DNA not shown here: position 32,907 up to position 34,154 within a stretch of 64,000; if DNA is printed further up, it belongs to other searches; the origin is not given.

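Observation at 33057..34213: Orphan TIR-like (Cap12/PycTIR-type) effector fused to an unrecognised C-terminal domain, behind the least GC-rich leader in the window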

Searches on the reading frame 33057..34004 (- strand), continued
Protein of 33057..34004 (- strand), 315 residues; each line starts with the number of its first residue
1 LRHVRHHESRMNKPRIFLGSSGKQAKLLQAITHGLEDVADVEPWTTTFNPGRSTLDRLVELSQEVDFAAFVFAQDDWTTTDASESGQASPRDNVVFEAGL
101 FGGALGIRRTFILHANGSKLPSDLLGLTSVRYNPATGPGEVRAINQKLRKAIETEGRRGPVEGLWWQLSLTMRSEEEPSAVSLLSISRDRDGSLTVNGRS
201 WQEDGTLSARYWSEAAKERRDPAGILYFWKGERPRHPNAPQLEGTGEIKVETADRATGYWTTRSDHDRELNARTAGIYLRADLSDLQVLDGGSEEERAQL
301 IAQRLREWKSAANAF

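Call 13: find_encoding_contigs(protein=P0070, flank=8000, max_places=3)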
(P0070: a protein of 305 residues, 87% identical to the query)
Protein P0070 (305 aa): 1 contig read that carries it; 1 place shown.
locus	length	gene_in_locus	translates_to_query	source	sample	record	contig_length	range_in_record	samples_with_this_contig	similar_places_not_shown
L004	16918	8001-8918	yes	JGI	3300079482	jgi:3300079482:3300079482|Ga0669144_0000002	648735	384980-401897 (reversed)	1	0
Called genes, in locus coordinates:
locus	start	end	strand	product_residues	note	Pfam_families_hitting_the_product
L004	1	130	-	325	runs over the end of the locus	PF00512:HisKA, PF02518:HATPase_c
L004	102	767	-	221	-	PF00072:Response_reg, PF00486:Trans_reg_C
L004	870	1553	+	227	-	-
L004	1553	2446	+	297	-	PF00116:COX2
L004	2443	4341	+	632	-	PF00115:COX1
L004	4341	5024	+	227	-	-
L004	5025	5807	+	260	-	PF09678:Caa3_CtaG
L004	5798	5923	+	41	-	-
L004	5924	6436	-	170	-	PF06525:SoxE (weak)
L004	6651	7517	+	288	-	PF00561:Abhydrolase_1 (faint), PF12697:Abhydrolase_6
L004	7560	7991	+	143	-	PF00571:CBS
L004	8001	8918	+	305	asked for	PF10137:CAP12-PCTIR_TIR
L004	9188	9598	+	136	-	-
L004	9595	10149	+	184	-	PF01794:Ferric_reduct (weak)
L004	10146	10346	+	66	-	PF06902:Fer4_19 (weak), PF13459:Fer4_15, PF13370:Fer4_13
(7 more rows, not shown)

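Call 14: find_encoding_contigs(protein=P0085, flank=8000, max_places=3)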
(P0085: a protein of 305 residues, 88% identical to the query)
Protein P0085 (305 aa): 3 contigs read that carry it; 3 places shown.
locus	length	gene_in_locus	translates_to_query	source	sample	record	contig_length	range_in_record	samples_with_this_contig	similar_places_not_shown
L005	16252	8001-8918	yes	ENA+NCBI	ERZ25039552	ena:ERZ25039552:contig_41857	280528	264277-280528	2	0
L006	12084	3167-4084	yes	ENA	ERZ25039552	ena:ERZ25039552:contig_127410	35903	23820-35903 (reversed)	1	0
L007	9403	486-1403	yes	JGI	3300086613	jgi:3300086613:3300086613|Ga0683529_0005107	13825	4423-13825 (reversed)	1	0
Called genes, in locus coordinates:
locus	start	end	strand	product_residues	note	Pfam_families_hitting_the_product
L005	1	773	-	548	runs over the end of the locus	PF01590:GAF, PF13185:GAF_2, PF13492:GAF_3 (weak), PF01590:GAF, PF13185:GAF_2, PF13492:GAF_3, PF07730:HisKA_3, PF02518:HATPase_c, +1 more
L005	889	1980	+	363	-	PF08240:ADH_N, PF00107:ADH_zinc_N, PF13602:ADH_zinc_N_2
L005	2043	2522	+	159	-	PF00582:Usp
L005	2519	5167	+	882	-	PF13302:Acetyltransf_3, PF00583:Acetyltransf_1, PF08445:FR47 (faint), PF02629:CoA_binding, PF13380:CoA_binding_2, PF13607:Succ_CoA_lig, PF19045:Ligase_CoA_2, PF13549:ATP-grasp_5, +1 more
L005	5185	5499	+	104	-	PF07883:Cupin_2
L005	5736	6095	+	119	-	-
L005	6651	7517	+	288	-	PF00561:Abhydrolase_1 (weak), PF12697:Abhydrolase_6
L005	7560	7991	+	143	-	PF00571:CBS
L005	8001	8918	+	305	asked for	PF10137:CAP12-PCTIR_TIR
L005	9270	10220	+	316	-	PF08240:ADH_N, PF00107:ADH_zinc_N, PF13602:ADH_zinc_N_2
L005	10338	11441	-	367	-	PF02322:Cyt_bd_oxida_II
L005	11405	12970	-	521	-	PF01654:Cyt_bd_oxida_I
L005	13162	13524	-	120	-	PF03640:Lipoprotein_15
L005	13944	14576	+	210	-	PF13191:AAA_16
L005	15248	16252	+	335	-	?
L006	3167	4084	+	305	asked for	PF10137:CAP12-PCTIR_TIR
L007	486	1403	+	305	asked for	PF10137:CAP12-PCTIR_TIR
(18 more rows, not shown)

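Call 30: find_related_loci(query=A3, collection=genome_contigs, flank=8000)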
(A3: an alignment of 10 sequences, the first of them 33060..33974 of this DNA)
Query A3 (305 aa) in genome_contigs; peptide patterns used: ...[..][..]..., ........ (x = any residue, [..] = any of these).
600 stretches matched a pattern (row limit reached: there are more); 581 encode a relative of the query (tblastn E <= 1e-3); the best 80 are kept; 80 distinct loci.
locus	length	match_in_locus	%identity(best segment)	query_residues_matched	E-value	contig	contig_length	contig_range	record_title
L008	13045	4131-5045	94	1-305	0e+0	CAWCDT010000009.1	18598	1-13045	MAG: uncultured Gaiellaceae bacterium isolate MFD05454.bin.2.74 genome assembly, contig: contig_42342, whole genome shot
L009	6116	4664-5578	94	1-305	0e+0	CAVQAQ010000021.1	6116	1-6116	MAG: uncultured Thermoleophilia bacterium isolate MFD05088.bin.2.149 genome assembly, contig: contig_74164, whole genome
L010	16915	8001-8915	94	1-305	0e+0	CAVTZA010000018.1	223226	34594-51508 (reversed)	MAG: uncultured Actinomycetes bacterium isolate MFD09267.bin.2.281 genome assembly, contig: contig_53548, whole genome s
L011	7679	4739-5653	93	1-305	0e+0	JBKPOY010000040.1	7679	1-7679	MAG: Actinomycetota bacterium isolate GS_HAYS_MAG_00002 GS_HAYS_000000263661, whole genome shotgun sequence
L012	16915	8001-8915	92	1-305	0e+0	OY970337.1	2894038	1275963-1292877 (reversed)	MAG: uncultured Actinomycetes bacterium isolate MFD07639.bin.2.3 genome assembly, chromosome: 1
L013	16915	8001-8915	93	1-305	0e+0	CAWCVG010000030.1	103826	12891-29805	MAG: uncultured Actinomycetes bacterium isolate MFD00962.bin.2.86 genome assembly, contig: contig_61097, whole genome sh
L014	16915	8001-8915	93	1-305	0e+0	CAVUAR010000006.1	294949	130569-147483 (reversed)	MAG: uncultured Actinomycetes bacterium isolate MFD02199.bin.2.12 genome assembly, contig: contig_24044, whole genome sh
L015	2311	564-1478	92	1-305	0e+0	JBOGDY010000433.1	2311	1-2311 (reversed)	MAG: Actinomycetes bacterium isolate SD8021_metabat2.bin.4 NODE_5766_length_2311_cov_3.485348, whole genome shotgun sequ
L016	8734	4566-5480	92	1-305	0e+0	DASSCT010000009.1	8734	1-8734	MAG TPA_asm: Gaiellaceae bacterium isolate SMAG_U929 k141_153305, whole genome shotgun sequence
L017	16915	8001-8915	92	1-305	0e+0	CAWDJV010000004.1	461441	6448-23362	MAG: uncultured Actinomycetes bacterium isolate MFD04850.bin.1.280 genome assembly, contig: contig_39670, whole genome s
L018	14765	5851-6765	91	1-305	0e+0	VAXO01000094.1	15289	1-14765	MAG: Actinobacteria bacterium isolate AC_34 14_0903_02_30cm_scaffold_2498, whole genome shotgun sequence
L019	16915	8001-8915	92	1-305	0e+0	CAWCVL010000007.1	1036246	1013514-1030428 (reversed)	MAG: uncultured Actinomycetes bacterium isolate MFD00962.bin.2.19 genome assembly, contig: contig_36525, whole genome sh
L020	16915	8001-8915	91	1-305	0e+0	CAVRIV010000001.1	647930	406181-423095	MAG: Miltoncostaeaceae bacterium isolate MFD05747.bin.2.223 genome assembly, contig: contig_15981, whole genome shotgun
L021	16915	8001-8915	92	1-305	0e+0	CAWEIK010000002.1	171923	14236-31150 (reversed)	MAG: uncultured Actinomycetes bacterium isolate MFD06742.bin.2.147 genome assembly, contig: contig_18073, whole genome s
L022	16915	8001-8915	91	1-305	0e+0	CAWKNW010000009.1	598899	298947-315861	MAG: uncultured Thermoleophilia bacterium isolate MFD00991.bin.1.29 genome assembly, contig: contig_28513, whole genome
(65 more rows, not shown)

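Call 31: predict_structure(alignment_id=A1)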
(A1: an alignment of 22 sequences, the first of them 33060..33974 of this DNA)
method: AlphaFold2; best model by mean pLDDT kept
length: 305 residues; sequences in the alignment: 22
mean_pLDDT: 78.9   pTM: 0.61
mean pLDDT of the five models: 78.9, 78.2, 77.1, 69.1, 62.1
residues with pLDDT >= 90: 50; 70-90: 192; 50-70: 48; < 50: 15
segments of 3 or more residues with pLDDT < 50: 68-81
pLDDT, mean of each block of 10 residues (from residue 1): 79 78 88 64 69 81 63 44 69 71 81 75 82 87 73 87 68 85 86 82 92 92 83 93 89 83 88 81 82 80 64
secondary structure, 60 per line:
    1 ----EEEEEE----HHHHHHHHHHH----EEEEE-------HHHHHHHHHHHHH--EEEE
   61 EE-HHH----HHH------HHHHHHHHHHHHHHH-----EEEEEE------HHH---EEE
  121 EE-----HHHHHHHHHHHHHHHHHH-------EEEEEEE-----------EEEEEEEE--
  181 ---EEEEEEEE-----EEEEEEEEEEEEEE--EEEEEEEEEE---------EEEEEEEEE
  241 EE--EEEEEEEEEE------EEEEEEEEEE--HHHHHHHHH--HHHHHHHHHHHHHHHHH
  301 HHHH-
elements in order: E5-10 H15-25 E30-34 H42-54 E57-62 H80-94 E100-105 E118-122 H128-145 E153-159 E171-178 E184-191 E197-210 E213-222 E232-242 E245-254 E261-270 H273-281 H284-304

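Call 39: fold_search(model_id=the predicted structure, library=pdb)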
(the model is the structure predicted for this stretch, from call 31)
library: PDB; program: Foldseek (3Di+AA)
matches with E <= 10: 1613; with E <= 0.001: 13
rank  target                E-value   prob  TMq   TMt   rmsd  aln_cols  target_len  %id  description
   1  9lmq_D                8.4e-10  1.00  0.38  0.38   4.0       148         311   34  Cryo-EM structure of TIR-STING/c-di-GMP complex (released 2025-08-27)
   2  9lmq_B                1.3e-09  1.00  0.39  0.38   4.0       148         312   34  Cryo-EM structure of TIR-STING/c-di-GMP complex (released 2025-08-27)
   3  9lmq_A                5.9e-09  1.00  0.35  0.35   4.8       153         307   33  Cryo-EM structure of TIR-STING/c-di-GMP complex (released 2025-08-27)
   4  9lmr_B                1.4e-08  1.00  0.39  0.39   3.9       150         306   33  Cryo-EM structure of TIR-STING/c-di-GMP complex fiber (released 2025-08-27)
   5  9lmr_C                8.0e-08  1.00  0.37  0.37   4.3       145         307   34  Cryo-EM structure of TIR-STING/c-di-GMP complex fiber (released 2025-08-27)
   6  9lmr_F                1.0e-07  1.00  0.39  0.39   3.9       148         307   34  Cryo-EM structure of TIR-STING/c-di-GMP complex fiber (released 2025-08-27)
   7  9lmr_A                1.1e-07  1.00  0.39  0.39   4.1       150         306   33  Cryo-EM structure of TIR-STING/c-di-GMP complex fiber (released 2025-08-27)
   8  7un8_A                4.8e-07  1.00  0.36  0.37   4.2       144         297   32  SfSTING with c-di-GMP single fiber (released 2022-07-27)
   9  7un8_C                7.6e-07  1.00  0.36  0.37   4.0       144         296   32  SfSTING with c-di-GMP single fiber (released 2022-07-27)
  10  7un8_E                8.6e-07  1.00  0.36  0.37   4.1       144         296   32  SfSTING with c-di-GMP single fiber (released 2022-07-27)
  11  8j9f_A                2.4e-04  0.99  0.33  0.15  22.0       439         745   10  Structure of STG-hydrolyzing beta-glucosidase 1 (PSTG1) (released 2024-04-10)
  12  8os9_B                6.9e-04  1.00  0.30  0.65   4.5       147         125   17  Structure of Homo sapiens 2'-deoxynucleoside 5'-phosphate N-hydrolase 1 (DNPH1) (released 2023-08-30)
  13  6zfx_A                9.9e-04  1.00  0.31  0.16   4.9       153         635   14  hSARM1 GraFix-ed (released 2020-11-18)
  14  8os9_A                1.1e-03  1.00  0.28  0.62   5.3       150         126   17  Structure of Homo sapiens 2'-deoxynucleoside 5'-phosphate N-hydrolase 1 (DNPH1) (released 2023-08-30)
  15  8ah9                  1.3e-03  1.00  0.27  0.63   3.8       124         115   10  De novo retro-aldolase RAbetaB-16.1 (released 2023-08-16)
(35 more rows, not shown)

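Call 53: find_related_loci(query=A3, collection=viral_contigs, flank=8000)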
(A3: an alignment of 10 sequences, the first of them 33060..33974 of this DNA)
Query A3 (305 aa) in viral_contigs; peptide patterns used: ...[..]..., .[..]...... (x = any residue, [..] = any of these).
221 stretches matched a pattern; 8 encode a relative of the query (tblastn E <= 1e-3); 8 distinct loci.
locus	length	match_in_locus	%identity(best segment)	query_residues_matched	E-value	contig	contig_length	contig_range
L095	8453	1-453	38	1-146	2e-25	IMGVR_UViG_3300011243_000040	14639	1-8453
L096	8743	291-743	38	1-146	2e-25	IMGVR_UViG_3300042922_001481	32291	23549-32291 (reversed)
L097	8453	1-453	37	1-146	3e-24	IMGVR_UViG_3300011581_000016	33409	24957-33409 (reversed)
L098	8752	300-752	37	1-146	3e-24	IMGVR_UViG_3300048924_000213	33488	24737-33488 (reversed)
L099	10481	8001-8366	42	2-122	3e-22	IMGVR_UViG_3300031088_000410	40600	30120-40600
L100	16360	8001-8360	42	4-122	8e-21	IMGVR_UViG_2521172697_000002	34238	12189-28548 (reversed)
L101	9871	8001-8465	36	1-153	3e-20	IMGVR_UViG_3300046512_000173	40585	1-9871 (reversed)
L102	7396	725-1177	36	1-146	1e-19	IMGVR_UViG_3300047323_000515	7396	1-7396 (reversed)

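Call 55: search_dna_similar(query=window:33060-33974:-, collection=plasmids, mode=protein, max_rows=15)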
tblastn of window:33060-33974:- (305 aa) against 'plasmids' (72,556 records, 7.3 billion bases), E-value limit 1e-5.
Records with a match: 44; places in all: 45; records where one place covers at least 80% of the query: 0.
Best place of each record, by identity: <60% 44.
By first word of the organism name: Agrobacterium 5; Rhizobium 4; Sinorhizobium 4; Pseudomonas 3; Klebsiella 3; Acinetobacter 2; Sphingobium 2; Stenotrophomonas 2; Methylobacterium 2; Leptospira 1; and 16 more.
By predicted mobility (MOB-suite, as given by PLSDB): conjugative 21; non-mobilizable 19; mobilizable 4.
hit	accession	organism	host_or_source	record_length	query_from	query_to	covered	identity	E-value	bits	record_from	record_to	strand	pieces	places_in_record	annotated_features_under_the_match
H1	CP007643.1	Rhizobium etli bv. phaseoli str. IE4803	Phaseolus vulgaris,whole organism,nodule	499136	2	223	73%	26.5%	3e-8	62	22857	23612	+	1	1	cyclic nucleotide-binding/TIR-like domain-containing protein | adenylate/guanylate cyclase protein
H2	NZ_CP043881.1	Leptospira interrogans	Homo sapiens,cell culture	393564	1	168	55%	33.7%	3e-12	74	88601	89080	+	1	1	TIR domain-containing protein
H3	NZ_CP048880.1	Spartinivicinus ruber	pure culture,coastal sediment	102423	1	148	49%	38.2%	1e-18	93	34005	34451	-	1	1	nucleotide-binding protein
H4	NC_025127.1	Vibrio sp. 04Ya090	-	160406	1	148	49%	37.1%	2e-17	90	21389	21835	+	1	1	nucleotide-binding protein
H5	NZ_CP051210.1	Acinetobacter sp. NEB149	cell culture,R.J.Roberts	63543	3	152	49%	36.5%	4e-13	77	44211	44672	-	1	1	TIR domain-containing protein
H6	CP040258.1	Moraxella osloensis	mycoplasma culture contaminant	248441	3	151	49%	35.7%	1e-11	72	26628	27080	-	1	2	cyclic nucleotide-binding domain-containing protein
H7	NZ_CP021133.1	Pseudomonas fragi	cell culture,meat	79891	1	133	44%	38.5%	7e-19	94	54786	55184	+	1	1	nucleotide-binding protein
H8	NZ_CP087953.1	Desulfosarcina sp. BuS5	-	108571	3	142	46%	36.5%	2e-15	84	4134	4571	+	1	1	nucleotide-binding protein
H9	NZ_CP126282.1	Curtobacterium sp. MCBD17_026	-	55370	4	148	48%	34.9%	5e-12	74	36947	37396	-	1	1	nucleotide-binding protein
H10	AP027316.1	Sphingobium sp. TomMM15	-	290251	4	173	56%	29.7%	2e-6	57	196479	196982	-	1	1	hypothetical protein | guanylate cyclase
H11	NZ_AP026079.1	Acaryochloris marina MBIC10699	cell culture,Ascidian, Diplosoma similis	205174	3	143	46%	35.6%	9e-14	79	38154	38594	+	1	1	nucleotide-binding protein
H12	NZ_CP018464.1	Xanthomonas euvesicatoria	Capsicum frutescens,pathogen ...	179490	5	148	47%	33.3%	4e-8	62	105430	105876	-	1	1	TIR domain-containing protein | cyclic nucleotide-binding domain-containing protein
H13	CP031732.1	Stenotrophomonas rhizophila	Nusuttodinium aeruginosum,whole organism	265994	5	122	39%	40.2%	2e-11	72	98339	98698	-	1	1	cyclic nucleotide-binding protein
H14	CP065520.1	Stenotrophomonas rhizophila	Kandelia candel (mangrove),cell culture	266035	5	122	39%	40.2%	2e-11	72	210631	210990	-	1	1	record has no annotation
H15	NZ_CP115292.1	Pseudomonas aeruginosa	Homo sapiens,culture samples from human ...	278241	5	122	39%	40.2%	2e-11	72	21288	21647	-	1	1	pycTIR: Pycsar phage resistance system effector protein PycTIR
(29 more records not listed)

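Call 78: search_protein_families(library=padloc, alignment_id=A5, max_evalue=0.00001)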
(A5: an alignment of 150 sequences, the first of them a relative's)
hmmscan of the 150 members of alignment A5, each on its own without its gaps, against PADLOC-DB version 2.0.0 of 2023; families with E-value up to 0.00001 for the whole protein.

A. member 1, L001:9403-9969:+ (189 aa): 2 families
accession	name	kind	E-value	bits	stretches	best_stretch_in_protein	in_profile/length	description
PDLC01851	CARF3--CARF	-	6.3e-07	27.1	1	126-187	210-268/279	-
PDLC01855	CARF3--CARF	-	6.6e-06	24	1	126-167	218-259/288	-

B. families by the number of members that match (of 150 scanned): 18 families
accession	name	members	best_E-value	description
PDLC04134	mad2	2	2.4e-17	mads_2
PDLC01851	CARF3--CARF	2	4.6e-07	-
PDLC04135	mad3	1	2.4e-24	mads_3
PDLC00075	GajA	1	1.6e-18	AAA ATPase domain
PDLC02980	AriA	1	1.8e-12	-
PDLC00734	PycC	1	2.3e-11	Pycsar cyclase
PDLC01720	Csa3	1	1.1e-10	Csa3_1_CAS-I-II-III-IV-V-VI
PDLC01438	Csa3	1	5e-10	"CAS-I,CAS-II,CAS-III,CAS-IV,CAS-V,CAS-VI; associated_signaling"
PDLC02588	DrmC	1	3.1e-08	DrmC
PDLC01094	C3a206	1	4.3e-08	TAP-like protein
PDLC02589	DrmC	1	6.9e-08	DrmC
PDLC02597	DrmC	1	1.3e-07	DrmC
PDLC04140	mad8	1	3.5e-07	mads_8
PDLC02614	DrmC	1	7.6e-07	DrmC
PDLC03922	MkoB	1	8.1e-07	-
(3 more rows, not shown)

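Call 79: search_protein_families(library=pfam, alignment_id=A5, max_evalue=0.00001)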
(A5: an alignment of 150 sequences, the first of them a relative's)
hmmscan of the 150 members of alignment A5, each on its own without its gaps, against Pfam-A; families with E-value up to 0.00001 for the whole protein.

A. member 1, L001:9403-9969:+ (189 aa): 2 families
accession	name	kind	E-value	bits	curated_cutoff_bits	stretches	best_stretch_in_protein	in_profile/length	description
PF00196.25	GerE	-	4.1e-15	55.6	23.5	1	126-180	3-57/57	Bacterial regulatory proteins, luxR family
PF08448.16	PAS_4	-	2.9e-09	37.6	23.1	1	15-111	1-101/110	PAS fold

B. families by the number of members that match (of 150 scanned): 93 families (the first 25 are shown)
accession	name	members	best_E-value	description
PF00571.33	CBS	20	1.4e-32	CBS domain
PF12697.13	Abhydrolase_6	15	7.6e-26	Alpha/beta hydrolase family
PF00561.26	Abhydrolase_1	15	1.4e-19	alpha/beta hydrolase fold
PF12146.15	Hydrolase_4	6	1.6e-16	Serine aminopeptidase, S33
PF19974.5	TCAD9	4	6.2e-57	Ternary complex associated domain 9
PF06772.16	LtrA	3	5.9e-100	Bacterial low temperature requirement A protein (LtrA)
PF00211.25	Guanylate_cyc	3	1.4e-59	Adenylate and Guanylate cyclase catalytic domain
PF01872.23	RibD_C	3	1.6e-20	RibD C-terminal domain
PF08241.18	Methyltransf_11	3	5.4e-15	Methyltransferase domain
PF05706.17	CDKN3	3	3.8e-12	Cyclin-dependent kinase inhibitor 3 (CDKN3)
PF22785.1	Tc-R-P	3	4.5e-09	Polymorphic toxin system, DSP-PTPase phosphatase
PF23913.1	DUF7255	3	6.5e-09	Family of unknown function (DUF7255)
PF22784.1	PTP-SAK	3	2.8e-08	Swiss Army Knife protein, DSP-PTPase phosphatase domain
PF01636.29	APH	3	3.5e-08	Phosphotransferase enzyme family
PF01625.27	PMSR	2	9.3e-58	Peptide methionine sulfoxide reductase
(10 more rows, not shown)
